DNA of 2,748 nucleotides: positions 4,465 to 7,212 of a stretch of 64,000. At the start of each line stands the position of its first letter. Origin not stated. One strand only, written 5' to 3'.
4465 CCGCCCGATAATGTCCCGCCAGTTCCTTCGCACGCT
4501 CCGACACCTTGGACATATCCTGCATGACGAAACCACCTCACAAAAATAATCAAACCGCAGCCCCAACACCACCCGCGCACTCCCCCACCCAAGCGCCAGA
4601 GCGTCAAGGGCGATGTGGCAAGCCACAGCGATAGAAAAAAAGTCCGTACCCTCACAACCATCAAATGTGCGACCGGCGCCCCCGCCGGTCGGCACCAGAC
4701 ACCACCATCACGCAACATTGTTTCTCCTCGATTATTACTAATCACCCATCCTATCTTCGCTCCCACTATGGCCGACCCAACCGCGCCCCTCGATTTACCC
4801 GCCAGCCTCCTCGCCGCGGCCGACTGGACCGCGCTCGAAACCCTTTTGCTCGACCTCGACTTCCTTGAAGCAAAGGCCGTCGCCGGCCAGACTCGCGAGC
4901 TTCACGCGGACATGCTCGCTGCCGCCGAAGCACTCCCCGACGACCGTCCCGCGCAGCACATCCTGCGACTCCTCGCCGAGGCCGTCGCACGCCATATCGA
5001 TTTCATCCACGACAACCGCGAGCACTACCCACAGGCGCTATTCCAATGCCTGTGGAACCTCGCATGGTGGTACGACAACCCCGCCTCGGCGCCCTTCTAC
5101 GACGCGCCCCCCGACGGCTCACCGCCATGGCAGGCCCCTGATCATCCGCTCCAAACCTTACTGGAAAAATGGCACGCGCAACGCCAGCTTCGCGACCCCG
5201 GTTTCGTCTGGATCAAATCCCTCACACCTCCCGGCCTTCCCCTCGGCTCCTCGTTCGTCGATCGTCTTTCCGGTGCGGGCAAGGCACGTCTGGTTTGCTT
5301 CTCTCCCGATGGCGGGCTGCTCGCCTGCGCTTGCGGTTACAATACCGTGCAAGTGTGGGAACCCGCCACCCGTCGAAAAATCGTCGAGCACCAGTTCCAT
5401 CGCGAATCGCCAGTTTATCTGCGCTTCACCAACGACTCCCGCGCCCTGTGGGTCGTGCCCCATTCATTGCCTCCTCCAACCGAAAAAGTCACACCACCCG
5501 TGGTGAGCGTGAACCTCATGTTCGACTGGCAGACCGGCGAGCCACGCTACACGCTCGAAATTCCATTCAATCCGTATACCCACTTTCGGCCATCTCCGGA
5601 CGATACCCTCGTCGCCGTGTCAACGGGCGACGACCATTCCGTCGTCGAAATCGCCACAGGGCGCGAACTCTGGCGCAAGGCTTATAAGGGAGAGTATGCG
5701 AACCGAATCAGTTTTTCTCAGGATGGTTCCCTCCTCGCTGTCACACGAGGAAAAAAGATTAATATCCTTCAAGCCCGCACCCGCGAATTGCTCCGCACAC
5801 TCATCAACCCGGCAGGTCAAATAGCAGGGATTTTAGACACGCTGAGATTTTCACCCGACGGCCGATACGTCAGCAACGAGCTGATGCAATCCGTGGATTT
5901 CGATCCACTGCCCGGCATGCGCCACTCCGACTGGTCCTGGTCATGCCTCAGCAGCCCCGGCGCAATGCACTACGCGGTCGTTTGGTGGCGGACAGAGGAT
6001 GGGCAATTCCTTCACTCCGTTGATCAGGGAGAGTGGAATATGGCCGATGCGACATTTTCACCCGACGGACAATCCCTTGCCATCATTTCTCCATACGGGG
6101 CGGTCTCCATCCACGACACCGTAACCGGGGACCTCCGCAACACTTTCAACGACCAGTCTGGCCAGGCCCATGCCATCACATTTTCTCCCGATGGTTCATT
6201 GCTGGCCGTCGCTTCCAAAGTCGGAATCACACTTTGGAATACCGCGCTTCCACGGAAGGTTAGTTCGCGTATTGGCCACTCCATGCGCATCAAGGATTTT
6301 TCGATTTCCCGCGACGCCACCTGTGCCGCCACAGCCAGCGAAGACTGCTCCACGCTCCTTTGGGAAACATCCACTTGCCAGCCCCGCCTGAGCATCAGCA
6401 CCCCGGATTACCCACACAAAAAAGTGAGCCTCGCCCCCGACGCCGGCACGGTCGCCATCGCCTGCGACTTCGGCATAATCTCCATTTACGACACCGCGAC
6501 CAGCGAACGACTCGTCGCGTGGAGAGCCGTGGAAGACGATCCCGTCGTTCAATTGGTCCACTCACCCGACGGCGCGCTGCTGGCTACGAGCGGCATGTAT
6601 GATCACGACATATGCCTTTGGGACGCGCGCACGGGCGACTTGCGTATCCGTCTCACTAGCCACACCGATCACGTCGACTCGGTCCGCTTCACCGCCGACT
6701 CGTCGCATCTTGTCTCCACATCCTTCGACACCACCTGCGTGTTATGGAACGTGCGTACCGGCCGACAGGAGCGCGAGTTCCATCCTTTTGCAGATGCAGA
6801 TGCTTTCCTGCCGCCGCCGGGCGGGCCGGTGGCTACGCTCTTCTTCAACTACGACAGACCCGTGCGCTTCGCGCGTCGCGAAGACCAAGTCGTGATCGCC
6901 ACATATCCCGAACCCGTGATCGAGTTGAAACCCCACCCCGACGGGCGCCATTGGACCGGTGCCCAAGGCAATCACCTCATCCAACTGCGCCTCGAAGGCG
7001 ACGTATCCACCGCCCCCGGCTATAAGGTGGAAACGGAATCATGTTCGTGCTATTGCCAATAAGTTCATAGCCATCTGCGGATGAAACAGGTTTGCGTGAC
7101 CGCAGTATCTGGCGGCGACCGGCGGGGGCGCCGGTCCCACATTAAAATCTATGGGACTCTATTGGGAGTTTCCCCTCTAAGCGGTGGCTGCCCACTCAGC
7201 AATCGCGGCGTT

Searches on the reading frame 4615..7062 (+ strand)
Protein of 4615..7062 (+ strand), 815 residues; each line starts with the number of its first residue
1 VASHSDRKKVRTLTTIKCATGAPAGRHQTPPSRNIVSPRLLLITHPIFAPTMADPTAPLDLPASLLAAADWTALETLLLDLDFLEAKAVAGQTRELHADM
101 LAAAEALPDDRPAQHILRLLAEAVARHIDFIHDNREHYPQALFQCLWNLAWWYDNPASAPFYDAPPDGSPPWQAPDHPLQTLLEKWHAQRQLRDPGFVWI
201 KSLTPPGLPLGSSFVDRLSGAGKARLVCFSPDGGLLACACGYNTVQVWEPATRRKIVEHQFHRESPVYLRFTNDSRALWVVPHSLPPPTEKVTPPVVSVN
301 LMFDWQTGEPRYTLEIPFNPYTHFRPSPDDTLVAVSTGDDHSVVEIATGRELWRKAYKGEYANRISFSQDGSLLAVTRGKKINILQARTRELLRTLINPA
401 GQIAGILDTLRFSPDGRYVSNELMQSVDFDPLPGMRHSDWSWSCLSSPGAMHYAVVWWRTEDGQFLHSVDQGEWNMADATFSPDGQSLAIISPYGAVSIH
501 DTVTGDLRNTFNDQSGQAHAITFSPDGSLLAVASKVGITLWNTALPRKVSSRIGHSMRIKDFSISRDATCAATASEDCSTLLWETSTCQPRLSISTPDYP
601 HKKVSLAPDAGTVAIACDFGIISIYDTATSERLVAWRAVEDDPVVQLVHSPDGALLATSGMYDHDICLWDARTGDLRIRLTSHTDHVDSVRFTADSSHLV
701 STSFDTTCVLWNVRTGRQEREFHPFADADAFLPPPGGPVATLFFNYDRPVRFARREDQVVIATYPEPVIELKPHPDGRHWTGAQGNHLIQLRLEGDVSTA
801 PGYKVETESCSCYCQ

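Call 83: search_protein_families(library=pfam, proteins=[window:4615-7062:+], max_evalue=0.00001)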
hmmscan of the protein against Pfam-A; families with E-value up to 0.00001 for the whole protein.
window:4615-7062:+ (815 aa): 28 families (the best 25 are shown)
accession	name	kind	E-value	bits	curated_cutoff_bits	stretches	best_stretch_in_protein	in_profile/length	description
PF25174.1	Beta-prop_THOC3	-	2.7e-43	148.4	305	2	454-658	70-271/272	THOC3 beta-propeller domain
PF23414.1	Beta-prop_EML_2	-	3.2e-37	128.8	90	2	570-723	12-163/266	Echinoderm microtubule-associated protein second beta-propeller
PF24814.1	WD40_Prp19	-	5.8e-36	124.4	320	2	539-718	32-211/281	Prp19 WD40 domain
PF25173.1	Beta-prop_WDR3_1st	-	8.9e-35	120.5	154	2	583-717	14-146/184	WDR3 first beta-propeller domain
PF24807.1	WD40_CDC20-Fz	-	1.7e-26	93.6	200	2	602-719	55-170/292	CDC20/Fizzy WD40 domain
PF00400.38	WD40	-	4.5e-24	84.3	27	0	679-712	6-39/39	WD domain, G-beta repeat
PF24817.1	WD40_WDHD1_1st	-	1.5e-23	83.8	109.9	1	552-723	1-167/291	WDHD1 first WD40 domain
PF25175.1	Beta-prop_WDR5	-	1.1e-20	74.5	250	1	604-717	58-169/296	WDR5 beta-propeller domain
PF25168.1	Beta-prop_WDR36-Utp21_2nd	-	8.6e-19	68.4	84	1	553-724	154-322/335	WDR36/Utp21 second beta-propeller domain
PF23769.1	Beta-prop_WDR75_2nd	-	7.8e-17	61.5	27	0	356-405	155-204/323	WD repeat-containing protein 75 second beta-propeller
PF24796.1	WDR55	-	6.3e-16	58.7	200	1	619-718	74-171/296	WDR55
PF23393.2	Beta-prop_WDR90_POC16_2nd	-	2e-15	57.2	60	0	571-661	9-98/291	WDR90/POC16, second beta-propeller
PF12894.13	ANAPC4_WD40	-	4e-15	56.3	22.9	0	471-523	36-88/91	Anaphase-promoting complex subunit 4 WD40 domain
PF25171.1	Beta-prop_WDR36-Utp21_1st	-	3.1e-14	53.5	80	1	574-711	126-263/266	WDR36/Utp21 first beta-propeller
PF24782.2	WD40_MABP1-WDR62_2nd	-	4.9e-14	52.5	290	1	608-712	235-340/341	MABP1/WDR62 second WD40 domain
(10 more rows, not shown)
